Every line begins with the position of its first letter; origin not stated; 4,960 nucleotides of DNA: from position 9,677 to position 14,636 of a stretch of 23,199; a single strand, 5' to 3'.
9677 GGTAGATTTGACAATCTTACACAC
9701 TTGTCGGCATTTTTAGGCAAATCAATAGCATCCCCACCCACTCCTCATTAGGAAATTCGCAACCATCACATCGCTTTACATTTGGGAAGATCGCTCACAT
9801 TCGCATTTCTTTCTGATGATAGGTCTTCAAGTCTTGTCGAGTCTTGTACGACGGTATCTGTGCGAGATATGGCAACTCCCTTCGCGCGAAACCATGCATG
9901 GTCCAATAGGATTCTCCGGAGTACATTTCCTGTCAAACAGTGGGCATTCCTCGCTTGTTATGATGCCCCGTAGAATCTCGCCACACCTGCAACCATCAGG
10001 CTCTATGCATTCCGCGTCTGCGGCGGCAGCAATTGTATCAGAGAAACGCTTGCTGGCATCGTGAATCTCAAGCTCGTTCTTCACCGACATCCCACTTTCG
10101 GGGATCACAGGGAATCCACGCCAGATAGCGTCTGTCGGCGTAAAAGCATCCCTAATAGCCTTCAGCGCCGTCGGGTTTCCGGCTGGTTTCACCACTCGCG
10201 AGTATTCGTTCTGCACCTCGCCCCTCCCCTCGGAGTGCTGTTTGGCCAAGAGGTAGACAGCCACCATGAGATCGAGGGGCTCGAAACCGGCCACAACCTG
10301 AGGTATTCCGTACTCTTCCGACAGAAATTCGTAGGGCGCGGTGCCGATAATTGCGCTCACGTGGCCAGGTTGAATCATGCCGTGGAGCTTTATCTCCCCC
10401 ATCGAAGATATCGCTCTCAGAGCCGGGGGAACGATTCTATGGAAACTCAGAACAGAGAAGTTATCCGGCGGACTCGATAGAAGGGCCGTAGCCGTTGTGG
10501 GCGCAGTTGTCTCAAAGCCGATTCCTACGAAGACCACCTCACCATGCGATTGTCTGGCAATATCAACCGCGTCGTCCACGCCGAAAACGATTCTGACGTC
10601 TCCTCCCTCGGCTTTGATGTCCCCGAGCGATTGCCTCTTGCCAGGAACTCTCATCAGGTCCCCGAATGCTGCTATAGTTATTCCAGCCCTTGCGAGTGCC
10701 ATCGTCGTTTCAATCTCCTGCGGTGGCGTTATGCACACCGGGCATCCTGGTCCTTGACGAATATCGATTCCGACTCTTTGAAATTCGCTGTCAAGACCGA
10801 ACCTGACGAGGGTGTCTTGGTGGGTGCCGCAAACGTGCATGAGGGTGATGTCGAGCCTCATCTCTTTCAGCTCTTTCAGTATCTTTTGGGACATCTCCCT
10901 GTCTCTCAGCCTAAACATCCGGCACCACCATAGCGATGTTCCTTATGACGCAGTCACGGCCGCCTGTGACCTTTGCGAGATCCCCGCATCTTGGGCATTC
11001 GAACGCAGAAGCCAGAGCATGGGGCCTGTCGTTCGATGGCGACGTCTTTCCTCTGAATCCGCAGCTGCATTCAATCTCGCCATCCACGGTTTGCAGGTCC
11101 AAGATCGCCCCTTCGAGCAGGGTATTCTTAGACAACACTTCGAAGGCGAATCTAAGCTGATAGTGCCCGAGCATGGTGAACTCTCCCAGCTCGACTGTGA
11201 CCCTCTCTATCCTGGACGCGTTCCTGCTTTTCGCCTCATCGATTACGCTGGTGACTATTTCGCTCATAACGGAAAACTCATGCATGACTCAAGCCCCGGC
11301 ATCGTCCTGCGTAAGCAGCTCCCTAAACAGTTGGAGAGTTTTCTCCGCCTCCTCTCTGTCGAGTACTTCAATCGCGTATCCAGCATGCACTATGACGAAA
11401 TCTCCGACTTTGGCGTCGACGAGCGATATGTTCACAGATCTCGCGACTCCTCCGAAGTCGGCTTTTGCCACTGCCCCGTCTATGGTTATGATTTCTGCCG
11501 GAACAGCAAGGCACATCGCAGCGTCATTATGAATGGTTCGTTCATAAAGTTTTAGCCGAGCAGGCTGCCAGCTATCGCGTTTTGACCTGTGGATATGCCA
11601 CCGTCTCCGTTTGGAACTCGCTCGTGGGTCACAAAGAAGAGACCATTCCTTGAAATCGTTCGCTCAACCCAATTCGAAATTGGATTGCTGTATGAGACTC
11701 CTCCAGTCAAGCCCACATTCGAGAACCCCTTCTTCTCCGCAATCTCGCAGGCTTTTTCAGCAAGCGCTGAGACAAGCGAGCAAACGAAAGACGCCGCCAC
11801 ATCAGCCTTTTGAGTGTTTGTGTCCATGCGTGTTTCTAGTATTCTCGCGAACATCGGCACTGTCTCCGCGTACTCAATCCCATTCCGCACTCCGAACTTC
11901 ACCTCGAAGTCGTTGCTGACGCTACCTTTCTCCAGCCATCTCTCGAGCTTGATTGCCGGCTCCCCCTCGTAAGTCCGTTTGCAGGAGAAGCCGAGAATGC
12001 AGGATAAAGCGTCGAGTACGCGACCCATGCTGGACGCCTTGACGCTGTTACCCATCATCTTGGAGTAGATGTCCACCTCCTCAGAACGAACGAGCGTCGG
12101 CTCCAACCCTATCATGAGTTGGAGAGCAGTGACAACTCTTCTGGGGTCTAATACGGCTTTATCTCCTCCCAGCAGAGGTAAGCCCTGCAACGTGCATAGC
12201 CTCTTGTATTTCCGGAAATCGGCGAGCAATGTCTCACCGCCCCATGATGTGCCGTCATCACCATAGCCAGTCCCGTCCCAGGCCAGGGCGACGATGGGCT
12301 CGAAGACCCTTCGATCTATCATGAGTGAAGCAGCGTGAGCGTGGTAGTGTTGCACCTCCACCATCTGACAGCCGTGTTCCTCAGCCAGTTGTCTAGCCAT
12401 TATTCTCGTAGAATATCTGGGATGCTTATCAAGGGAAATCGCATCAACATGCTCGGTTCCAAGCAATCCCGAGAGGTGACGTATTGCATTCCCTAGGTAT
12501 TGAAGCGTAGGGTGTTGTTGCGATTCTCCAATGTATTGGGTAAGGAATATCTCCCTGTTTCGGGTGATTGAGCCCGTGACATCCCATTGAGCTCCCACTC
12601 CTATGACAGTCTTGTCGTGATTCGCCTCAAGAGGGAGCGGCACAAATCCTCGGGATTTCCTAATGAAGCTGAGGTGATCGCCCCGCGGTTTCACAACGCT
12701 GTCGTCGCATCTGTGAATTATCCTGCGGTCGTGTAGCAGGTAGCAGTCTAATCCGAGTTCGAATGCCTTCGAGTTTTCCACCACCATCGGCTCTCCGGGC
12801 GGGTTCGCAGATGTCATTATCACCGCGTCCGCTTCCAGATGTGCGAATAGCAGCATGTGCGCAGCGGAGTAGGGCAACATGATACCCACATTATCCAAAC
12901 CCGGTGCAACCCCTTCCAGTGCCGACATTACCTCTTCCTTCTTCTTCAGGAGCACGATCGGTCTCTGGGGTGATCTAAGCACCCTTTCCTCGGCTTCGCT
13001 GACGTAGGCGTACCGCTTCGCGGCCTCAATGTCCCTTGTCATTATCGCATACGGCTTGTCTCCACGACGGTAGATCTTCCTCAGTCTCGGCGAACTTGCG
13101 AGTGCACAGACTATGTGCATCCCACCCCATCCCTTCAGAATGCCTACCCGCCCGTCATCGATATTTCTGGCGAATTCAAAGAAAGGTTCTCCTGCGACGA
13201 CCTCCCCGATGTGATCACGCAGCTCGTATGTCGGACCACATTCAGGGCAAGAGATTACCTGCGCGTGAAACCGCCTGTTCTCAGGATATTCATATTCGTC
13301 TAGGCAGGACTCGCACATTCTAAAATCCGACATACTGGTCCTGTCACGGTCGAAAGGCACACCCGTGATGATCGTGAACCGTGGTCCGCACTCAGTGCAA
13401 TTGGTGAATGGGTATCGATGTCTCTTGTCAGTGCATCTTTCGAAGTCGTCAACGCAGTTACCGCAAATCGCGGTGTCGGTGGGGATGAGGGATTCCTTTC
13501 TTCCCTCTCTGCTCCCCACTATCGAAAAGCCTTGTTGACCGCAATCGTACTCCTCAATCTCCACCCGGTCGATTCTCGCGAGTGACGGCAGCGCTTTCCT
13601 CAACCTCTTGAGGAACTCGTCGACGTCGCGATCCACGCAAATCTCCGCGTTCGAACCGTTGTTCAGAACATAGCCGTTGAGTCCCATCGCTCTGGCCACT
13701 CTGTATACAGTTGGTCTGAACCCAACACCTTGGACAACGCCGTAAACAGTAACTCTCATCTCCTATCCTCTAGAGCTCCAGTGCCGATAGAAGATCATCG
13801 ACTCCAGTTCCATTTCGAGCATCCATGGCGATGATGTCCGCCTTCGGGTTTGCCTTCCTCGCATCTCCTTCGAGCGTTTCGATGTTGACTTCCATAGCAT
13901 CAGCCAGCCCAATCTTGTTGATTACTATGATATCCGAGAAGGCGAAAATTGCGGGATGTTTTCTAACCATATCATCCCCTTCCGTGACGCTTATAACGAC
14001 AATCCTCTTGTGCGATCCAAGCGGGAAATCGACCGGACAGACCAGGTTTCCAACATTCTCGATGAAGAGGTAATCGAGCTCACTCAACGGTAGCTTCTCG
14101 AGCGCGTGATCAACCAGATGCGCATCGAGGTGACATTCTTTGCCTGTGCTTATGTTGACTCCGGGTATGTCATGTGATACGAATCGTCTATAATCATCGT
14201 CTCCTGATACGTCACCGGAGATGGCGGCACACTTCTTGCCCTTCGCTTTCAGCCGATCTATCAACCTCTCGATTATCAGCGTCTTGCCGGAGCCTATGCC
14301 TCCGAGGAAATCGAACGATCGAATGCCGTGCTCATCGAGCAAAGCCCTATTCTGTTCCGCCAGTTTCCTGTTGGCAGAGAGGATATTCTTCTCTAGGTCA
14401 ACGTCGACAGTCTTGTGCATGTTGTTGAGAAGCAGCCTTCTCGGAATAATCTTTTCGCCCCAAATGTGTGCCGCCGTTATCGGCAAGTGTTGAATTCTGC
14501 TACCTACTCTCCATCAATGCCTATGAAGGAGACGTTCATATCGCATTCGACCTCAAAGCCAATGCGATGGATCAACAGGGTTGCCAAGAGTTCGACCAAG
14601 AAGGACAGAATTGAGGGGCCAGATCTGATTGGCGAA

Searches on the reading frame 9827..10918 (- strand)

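Call 14: search_protein_families(library=pfam, proteins=[window:9827-10918:-], max_evalue=0.00001)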
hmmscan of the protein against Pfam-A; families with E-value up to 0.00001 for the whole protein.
window:9827-10918:- (363 aa): 1 family
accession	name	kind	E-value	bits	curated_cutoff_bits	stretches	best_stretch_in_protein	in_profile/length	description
PF01924.21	HypD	-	5.1e-126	421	25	1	9-356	6-351/351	Hydrogenase formation hypA family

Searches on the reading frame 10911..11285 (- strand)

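Call 14: search_protein_families(library=pfam, proteins=[window:10911-11285:-], max_evalue=0.00001)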
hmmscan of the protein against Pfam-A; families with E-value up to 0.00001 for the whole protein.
window:10911-11285:- (124 aa): 1 family
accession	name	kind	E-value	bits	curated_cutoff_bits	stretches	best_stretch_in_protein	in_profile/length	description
PF01155.25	HypA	-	1.6e-24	86.5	28.9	1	1-118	1-111/112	Hydrogenase/urease nickel incorporation, metallochaperone, hypA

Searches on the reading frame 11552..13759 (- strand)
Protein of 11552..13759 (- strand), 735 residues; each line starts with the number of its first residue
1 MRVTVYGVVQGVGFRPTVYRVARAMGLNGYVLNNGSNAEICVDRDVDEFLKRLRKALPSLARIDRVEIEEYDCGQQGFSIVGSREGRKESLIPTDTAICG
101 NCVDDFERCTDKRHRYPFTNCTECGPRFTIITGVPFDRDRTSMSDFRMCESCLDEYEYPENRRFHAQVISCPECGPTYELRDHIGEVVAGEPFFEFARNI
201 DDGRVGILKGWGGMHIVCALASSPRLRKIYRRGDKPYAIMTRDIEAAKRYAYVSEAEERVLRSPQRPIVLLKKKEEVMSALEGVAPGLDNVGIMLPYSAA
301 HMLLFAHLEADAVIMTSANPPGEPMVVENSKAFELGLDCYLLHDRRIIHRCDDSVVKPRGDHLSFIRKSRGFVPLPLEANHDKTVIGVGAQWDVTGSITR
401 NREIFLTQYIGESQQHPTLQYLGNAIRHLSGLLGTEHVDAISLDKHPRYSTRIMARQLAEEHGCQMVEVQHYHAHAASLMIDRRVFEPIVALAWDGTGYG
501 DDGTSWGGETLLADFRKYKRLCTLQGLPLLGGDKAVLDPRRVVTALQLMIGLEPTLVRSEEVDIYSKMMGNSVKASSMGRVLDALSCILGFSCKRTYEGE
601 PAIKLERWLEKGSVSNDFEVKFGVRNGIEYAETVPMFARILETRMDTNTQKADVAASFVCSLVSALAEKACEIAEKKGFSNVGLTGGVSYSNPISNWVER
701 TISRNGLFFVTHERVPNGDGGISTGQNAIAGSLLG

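Call 14: search_protein_families(library=pfam, proteins=[window:11552-13759:-], max_evalue=0.00001)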
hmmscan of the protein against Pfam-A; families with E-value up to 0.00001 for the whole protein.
window:11552-13759:- (735 aa): 6 families
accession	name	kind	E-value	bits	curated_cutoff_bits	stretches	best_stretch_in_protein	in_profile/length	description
PF22521.2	HypF_C_2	-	1.9e-57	195.2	27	1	492-726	2-241/241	Carbamoyltransferase, Kae1-like Domain, second subdomain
PF01300.24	Sua5_yciO_yrdC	-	2.1e-28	99.5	25.1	1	200-368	3-177/178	Telomere recombination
PF07503.17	zf-HYPF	-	1.1e-25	89.5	23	2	148-180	1-33/34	HypF finger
PF17788.7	HypF_C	-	3.7e-19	69.7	23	1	381-482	2-99/99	HypF Kae1-like domain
PF00708.24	Acylphosphatase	-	1.6e-17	64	22.5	1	2-79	2-84/85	Acylphosphatase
PF00814.31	TsaD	-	1.7e-06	28.4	24.8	0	454-496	72-113/264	tRNA N6-adenosine threonylcarbamoyltransferase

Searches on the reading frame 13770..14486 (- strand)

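Call 14: search_protein_families(library=pfam, proteins=[window:13770-14486:-], max_evalue=0.00001)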
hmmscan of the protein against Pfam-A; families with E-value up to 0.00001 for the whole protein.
window:13770-14486:- (238 aa): 2 families
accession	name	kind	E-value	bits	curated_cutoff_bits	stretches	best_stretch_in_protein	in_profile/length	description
PF02492.25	cobW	-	1.3e-19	71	20.7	1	62-219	7-179/180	CobW/HypB/UreG, nucleotide-binding domain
PF03308.22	MeaB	-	2.6e-07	30.4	23.1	0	137-236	126-231/273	Methylmalonyl Co-A mutase-associated GTPase MeaB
